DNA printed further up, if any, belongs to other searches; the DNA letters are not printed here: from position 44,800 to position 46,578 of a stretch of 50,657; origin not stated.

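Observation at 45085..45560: Rho factor with its canonical N-terminal RNA-binding domain replaced by an Arg/Gly/Pro/Gln-rich low-complexity region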

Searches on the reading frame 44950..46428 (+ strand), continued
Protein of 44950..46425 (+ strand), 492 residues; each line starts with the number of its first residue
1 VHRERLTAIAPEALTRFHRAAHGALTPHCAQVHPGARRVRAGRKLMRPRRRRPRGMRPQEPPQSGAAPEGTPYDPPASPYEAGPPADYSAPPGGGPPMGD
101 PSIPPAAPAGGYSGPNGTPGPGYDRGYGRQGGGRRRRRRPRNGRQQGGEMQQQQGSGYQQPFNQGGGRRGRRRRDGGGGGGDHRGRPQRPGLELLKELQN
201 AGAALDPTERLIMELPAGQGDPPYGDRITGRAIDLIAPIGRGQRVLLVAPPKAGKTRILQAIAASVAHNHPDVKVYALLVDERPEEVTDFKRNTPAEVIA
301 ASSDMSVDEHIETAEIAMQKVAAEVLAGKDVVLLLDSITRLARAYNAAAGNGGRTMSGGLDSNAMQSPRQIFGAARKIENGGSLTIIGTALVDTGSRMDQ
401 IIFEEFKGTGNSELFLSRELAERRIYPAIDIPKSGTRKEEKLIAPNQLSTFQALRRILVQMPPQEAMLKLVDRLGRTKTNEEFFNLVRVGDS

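Call 51: find_homologous_proteins(query=L079:9743-10840:+)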
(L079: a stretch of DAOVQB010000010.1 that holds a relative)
Query L079:9743-10840:+ (366 aa): 8000 proteins with E <= 0.001 among 8000 candidates; the best 120 are listed.
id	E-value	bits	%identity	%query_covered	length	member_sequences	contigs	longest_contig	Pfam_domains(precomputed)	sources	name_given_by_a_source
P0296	4.5e-209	712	100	91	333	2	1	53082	PF00006.32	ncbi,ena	-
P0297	3.5e-162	557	71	96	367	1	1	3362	PF07497.19,PF00006.32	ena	-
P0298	3.9e-160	551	71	96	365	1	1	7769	PF07497.19,PF00006.32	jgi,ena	-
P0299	6.3e-157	540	71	96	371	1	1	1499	PF07497.19,PF00006.32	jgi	jgi:transcription termination factor Rho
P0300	3.3e-156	538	70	96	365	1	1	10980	PF07497.19,PF00006.32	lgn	-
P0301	2.4e-155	535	68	96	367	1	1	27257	PF07497.19,PF00006.32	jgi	-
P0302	3.4e-155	534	69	96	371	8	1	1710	PF07497.19,PF00006.32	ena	-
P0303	9.2e-155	533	71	95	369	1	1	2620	PF07497.19,PF00006.32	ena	-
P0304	5.6e-154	530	68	96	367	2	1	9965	PF07497.19,PF00006.32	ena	-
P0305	8.7e-154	530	69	95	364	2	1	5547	PF07497.19,PF00006.32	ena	-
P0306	9.1e-154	530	69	95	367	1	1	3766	PF07497.19,PF00006.32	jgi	-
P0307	2.2e-153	529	69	96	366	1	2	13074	PF07497.19,PF00006.32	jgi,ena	-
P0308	4.2e-153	528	68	95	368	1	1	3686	PF07497.19,PF00006.32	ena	-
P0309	6.0e-153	527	68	95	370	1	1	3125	PF00006.32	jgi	jgi:transcription termination factor Rho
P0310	9.5e-153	526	69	96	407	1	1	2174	PF07497.19,PF00006.32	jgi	jgi:transcription termination factor Rho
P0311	2.0e-152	525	68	95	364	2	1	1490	PF07497.19,PF00006.32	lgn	-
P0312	2.3e-152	525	67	95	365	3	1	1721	PF00006.32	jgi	-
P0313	3.0e-152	525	66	96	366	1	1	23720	PF07497.19,PF00006.32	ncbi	-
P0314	4.5e-152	524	71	96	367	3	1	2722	PF07497.19,PF00006.32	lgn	-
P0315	5.9e-152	524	68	95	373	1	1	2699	PF00006.32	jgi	jgi:transcription termination factor Rho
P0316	1.3e-151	523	69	95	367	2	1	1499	PF07497.19,PF00006.32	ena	-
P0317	3.0e-151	522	67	98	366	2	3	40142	PF07497.19,PF00006.32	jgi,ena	-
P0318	5.1e-151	521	69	96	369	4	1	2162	PF07497.19,PF00006.32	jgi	jgi:transcription termination factor Rho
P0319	5.3e-151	521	69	95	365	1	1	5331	PF07497.19,PF00006.32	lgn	-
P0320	5.5e-151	521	67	97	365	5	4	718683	PF07497.19,PF00006.32,PF13481.13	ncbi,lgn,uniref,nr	ncbi:transcription termination factor Rho [Litorilinea aerophila]|uniref:transcription termination f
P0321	6.6e-151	520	68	95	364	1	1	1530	PF07497.19,PF00006.32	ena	-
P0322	7.6e-151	520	65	99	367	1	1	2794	PF07497.19,PF00006.32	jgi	jgi:transcription termination factor Rho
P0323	1.4e-150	519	69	95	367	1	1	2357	PF07497.19,PF00006.32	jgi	jgi:transcription termination factor Rho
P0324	1.8e-150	519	67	96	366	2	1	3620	PF07497.19,PF00006.32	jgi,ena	-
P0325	1.9e-150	519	67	97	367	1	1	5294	PF07497.19,PF00006.32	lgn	-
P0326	1.9e-150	519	68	96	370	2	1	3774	PF07497.19,PF00006.32,PF13401.13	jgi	-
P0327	2.8e-150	518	68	95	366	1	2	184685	PF07497.19,PF00006.32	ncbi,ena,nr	ncbi:MAG: transcription termination factor Rho [Candidatus Eisenbacteria sp.]|nr:transcription termi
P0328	3.3e-150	518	68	95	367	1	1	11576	PF07497.19,PF00006.32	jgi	jgi:transcription termination factor Rho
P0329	5.9e-150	517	67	98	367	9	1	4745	PF07497.19,PF00006.32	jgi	jgi:transcription termination factor Rho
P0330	7.4e-150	517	66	96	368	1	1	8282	PF07497.19,PF00006.32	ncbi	ncbi:MAG: transcription termination factor Rho [Anaerolineae bacterium]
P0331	8.3e-150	517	69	95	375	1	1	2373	PF07497.19,PF00006.32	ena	-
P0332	9.3e-150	517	66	95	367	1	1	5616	PF07497.19,PF00006.32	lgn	-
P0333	1.2e-149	516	69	95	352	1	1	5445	PF00006.32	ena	-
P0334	1.4e-149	516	67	96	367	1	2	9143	PF07497.19,PF00006.32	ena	-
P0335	1.5e-149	516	66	96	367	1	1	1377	PF07497.19,PF00006.32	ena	-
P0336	1.6e-149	516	68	95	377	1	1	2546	PF00006.32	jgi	jgi:transcription termination factor Rho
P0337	1.6e-149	516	67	95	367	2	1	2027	PF07497.19,PF00006.32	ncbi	-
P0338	2.3e-149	515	67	95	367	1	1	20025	PF07497.19,PF00006.32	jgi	jgi:transcription termination factor Rho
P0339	3.0e-149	515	65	95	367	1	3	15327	PF07497.19,PF00006.32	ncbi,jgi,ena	-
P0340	3.1e-149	515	66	95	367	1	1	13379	PF00006.32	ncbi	-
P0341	3.6e-149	515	66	97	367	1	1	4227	PF07497.19,PF00006.32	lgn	-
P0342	3.7e-149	515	67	95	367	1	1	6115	PF07497.19,PF00006.32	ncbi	-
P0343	3.9e-149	515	68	96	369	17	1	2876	PF07497.19,PF00006.32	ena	-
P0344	5.4e-149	514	66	96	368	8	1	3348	PF07497.19,PF00006.32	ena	-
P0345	6.2e-149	514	68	95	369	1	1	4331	PF07497.19,PF00006.32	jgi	jgi:transcription termination factor Rho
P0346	6.2e-149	514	70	95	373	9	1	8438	PF00006.32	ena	-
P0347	6.8e-149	514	66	95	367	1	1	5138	PF07497.19,PF00006.32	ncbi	-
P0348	7.7e-149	514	67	94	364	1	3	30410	PF07497.19,PF00006.32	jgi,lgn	-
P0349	8.4e-149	513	67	96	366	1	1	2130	PF00006.32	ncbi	-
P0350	9.8e-149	513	67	96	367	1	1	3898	PF07497.19,PF00006.32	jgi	jgi:transcription termination factor Rho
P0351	9.9e-149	513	67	94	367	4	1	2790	PF07497.19,PF00006.32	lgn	-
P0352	1.0e-148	513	66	96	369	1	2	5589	PF07497.19,PF00006.32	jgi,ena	-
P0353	1.1e-148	513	66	95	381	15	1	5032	PF07497.19,PF00006.32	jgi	jgi:transcription termination factor Rho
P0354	1.6e-148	513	68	95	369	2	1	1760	PF07497.19,PF00006.32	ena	-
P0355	1.6e-148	513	66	96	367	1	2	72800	PF07497.19,PF00006.32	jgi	jgi:transcription termination factor Rho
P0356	1.6e-148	513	67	96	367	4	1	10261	PF07497.19,PF00006.32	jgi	-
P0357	1.8e-148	512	70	96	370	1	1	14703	PF07497.19,PF00006.32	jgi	-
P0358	1.8e-148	512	67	96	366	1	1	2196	PF07497.19,PF00006.32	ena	-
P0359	1.9e-148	512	69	96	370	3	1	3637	PF07497.19,PF00006.32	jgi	jgi:transcription termination factor Rho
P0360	1.9e-148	512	68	94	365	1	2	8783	PF07497.19,PF00006.32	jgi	-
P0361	2.5e-148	512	67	93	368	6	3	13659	PF00006.32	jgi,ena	-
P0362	2.9e-148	512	68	96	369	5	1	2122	PF07497.19,PF00006.32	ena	-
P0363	3.9e-148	511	68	96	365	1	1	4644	PF07497.19,PF00006.32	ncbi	-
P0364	4.0e-148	511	66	96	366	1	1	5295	PF07497.19,PF00006.32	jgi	jgi:transcription termination factor Rho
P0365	4.3e-148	511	67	96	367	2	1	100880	PF07497.19,PF00006.32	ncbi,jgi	jgi:transcription termination factor Rho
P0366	4.7e-148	511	66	95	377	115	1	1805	PF07497.19,PF00006.32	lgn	-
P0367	5.8e-148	511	68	95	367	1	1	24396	PF07497.19,PF00006.32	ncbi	-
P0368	5.9e-148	511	67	95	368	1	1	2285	PF07497.19,PF00006.32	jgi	jgi:transcription termination factor Rho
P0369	7.5e-148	510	66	95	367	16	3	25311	PF07497.19,PF00006.32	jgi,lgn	jgi:transcription termination factor Rho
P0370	7.8e-148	510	66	95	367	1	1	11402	PF07497.19,PF00006.32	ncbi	ncbi:transcription termination factor Rho [Candidatus Zixiibacteriota bacterium]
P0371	8.3e-148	510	66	95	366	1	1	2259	PF07497.19,PF00006.32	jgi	jgi:transcription termination factor Rho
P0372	8.8e-148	510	66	95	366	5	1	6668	PF00006.32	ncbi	-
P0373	9.5e-148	510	66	95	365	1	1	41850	PF07497.19,PF00006.32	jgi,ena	-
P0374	9.7e-148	510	68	95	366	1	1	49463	PF00006.32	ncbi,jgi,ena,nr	ncbi:MAG: transcription termination factor Rho [Nitrospirota bacterium]|nr:transcription termination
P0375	1.2e-147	510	66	95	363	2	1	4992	PF07497.19,PF00006.32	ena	-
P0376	1.4e-147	509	66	95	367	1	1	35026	PF00006.32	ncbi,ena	-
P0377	1.5e-147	509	66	94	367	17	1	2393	PF07497.19,PF00006.32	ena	-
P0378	1.7e-147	509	68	91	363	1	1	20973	PF00006.32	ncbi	-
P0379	1.8e-147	509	66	96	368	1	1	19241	PF07497.19,PF00006.32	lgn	-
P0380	1.9e-147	509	66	96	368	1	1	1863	PF07497.19,PF00006.32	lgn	-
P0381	2.1e-147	509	65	95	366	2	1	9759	PF07497.19,PF00006.32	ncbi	-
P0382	2.2e-147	509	67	96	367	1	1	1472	PF00006.32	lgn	-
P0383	2.3e-147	509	67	95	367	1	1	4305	PF07497.19,PF00006.32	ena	-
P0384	2.6e-147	509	65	96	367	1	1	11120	PF07497.19,PF00006.32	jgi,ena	-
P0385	2.7e-147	509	65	96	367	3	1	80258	PF07497.19,PF00006.32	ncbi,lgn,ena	-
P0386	2.7e-147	509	68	96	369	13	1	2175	PF00006.32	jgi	jgi:transcription termination factor Rho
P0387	2.8e-147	508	67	95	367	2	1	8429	PF07497.19,PF00006.32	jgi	jgi:transcription termination factor Rho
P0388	3.1e-147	508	64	98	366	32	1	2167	PF07497.19,PF00006.32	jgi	jgi:transcription termination factor Rho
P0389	3.7e-147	508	65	95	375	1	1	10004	PF07497.19,PF00006.32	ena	-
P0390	3.8e-147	508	67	94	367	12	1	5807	PF07497.19,PF00006.32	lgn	-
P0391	4.2e-147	508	67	96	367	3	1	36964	PF00006.32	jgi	jgi:transcription termination factor Rho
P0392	4.4e-147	508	67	96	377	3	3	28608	PF00006.32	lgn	-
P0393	4.8e-147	508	66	95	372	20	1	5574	PF07497.19,PF00006.32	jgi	jgi:transcription termination factor Rho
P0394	5.6e-147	507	65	95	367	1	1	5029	PF07497.19,PF00006.32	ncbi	-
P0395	5.7e-147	507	67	95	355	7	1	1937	PF00006.32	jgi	jgi:transcription termination factor Rho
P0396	6.5e-147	507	66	95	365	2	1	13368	PF07497.19,PF00006.32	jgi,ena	-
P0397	7.0e-147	507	65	95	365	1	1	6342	PF00006.32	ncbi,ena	-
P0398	1.2e-146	506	66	95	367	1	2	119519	PF07497.19,PF00006.32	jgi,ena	-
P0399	1.4e-146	506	65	98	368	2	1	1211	PF07497.19,PF00006.32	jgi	jgi:transcription termination factor Rho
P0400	1.5e-146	506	65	95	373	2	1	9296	PF00006.32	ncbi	-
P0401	1.6e-146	506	65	95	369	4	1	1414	PF07497.19,PF00006.32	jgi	jgi:transcription termination factor Rho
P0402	1.7e-146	506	66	95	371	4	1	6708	PF07497.19,PF00006.32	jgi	jgi:transcription termination factor Rho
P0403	1.9e-146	506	64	99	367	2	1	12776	PF07497.19,PF00006.32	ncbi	-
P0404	2.0e-146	506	66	96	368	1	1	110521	PF07497.19,PF00006.32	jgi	jgi:transcription termination factor Rho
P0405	2.1e-146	506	65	95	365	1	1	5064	PF00006.32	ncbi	-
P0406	2.3e-146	505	65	96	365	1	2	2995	PF07497.19,PF00006.32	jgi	jgi:transcription termination factor Rho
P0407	2.8e-146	505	66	95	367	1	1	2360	PF07497.19,PF00006.32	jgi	jgi:transcription termination factor Rho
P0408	3.2e-146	505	63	98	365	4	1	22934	PF00006.32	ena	-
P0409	3.9e-146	505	66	96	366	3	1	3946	PF07497.19,PF00006.32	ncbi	-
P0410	5.3e-146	504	67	96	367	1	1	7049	PF07497.19,PF00006.32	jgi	-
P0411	5.3e-146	504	66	95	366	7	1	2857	PF00006.32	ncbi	-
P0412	5.3e-146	504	65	96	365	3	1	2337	PF07497.19,PF00006.32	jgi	-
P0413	6.2e-146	504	66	96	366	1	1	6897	PF07497.19,PF00006.32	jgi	-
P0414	6.7e-146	504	66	95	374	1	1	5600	PF00006.32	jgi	jgi:transcription termination factor Rho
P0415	7.4e-146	504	65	96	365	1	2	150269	PF00006.32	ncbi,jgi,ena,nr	ncbi:MAG: transcription termination factor Rho [Nitrospirota bacterium]|nr:transcription termination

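Call 63: find_encoding_contigs(protein=P0327, flank=10000, max_places=2)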
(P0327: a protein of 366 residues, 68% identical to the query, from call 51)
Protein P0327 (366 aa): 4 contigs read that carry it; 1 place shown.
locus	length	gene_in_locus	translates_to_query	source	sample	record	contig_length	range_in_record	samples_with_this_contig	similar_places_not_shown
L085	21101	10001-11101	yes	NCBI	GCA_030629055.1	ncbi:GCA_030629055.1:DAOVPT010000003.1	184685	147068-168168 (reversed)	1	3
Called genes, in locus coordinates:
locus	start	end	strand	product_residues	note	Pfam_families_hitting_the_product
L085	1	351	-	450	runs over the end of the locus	PF01676:Metalloenzyme, PF10143:PhosphMutase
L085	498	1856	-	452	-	PF14821:Thr_synth_N, PF00291:PALP, PF24857:THR4_C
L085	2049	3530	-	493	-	PF01053:Cys_Met_Meta_PP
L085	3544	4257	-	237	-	PF13404:HTH_AsnC-type, PF13412:HTH_24, PF01037:AsnC_trans_reg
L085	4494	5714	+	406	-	PF01053:Cys_Met_Meta_PP, PF00155:Aminotran_1_2 (weak), PF00266:Aminotran_5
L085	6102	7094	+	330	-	PF00248:Aldo_ket_red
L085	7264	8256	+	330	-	PF13424:TPR_12 (faint), PF07719:TPR_2 (faint), PF13374:TPR_10 (faint)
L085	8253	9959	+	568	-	PF03577:Peptidase_C69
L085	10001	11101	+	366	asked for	PF07497:Rho_RNA_bind, PF00006:ATP-synt_ab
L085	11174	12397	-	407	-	PF15892:BNR_4 (faint), PF13860:FlgD_ig (weak)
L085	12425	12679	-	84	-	-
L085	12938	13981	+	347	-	-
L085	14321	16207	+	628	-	PF02012:BNR (faint), PF13088:BNR_2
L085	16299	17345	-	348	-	PF00561:Abhydrolase_1, PF12146:Hydrolase_4, PF12697:Abhydrolase_6, PF00326:Peptidase_S9 (faint), PF00756:Esterase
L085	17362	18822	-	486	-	PF00501:AMP-binding, PF13193:AMP-binding_C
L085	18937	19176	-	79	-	PF12844:HTH_19 (weak), PF13560:HTH_31, PF01381:HTH_3, PF13443:HTH_26 (weak)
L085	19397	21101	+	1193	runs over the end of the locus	PF01855:POR_N, PF17147:PFOR_II, PF01558:POR, PF10371:EKR, PF12838:Fer4_7, PF13187:Fer4_9, PF13237:Fer4_10, PF13484:Fer4_16, +9 more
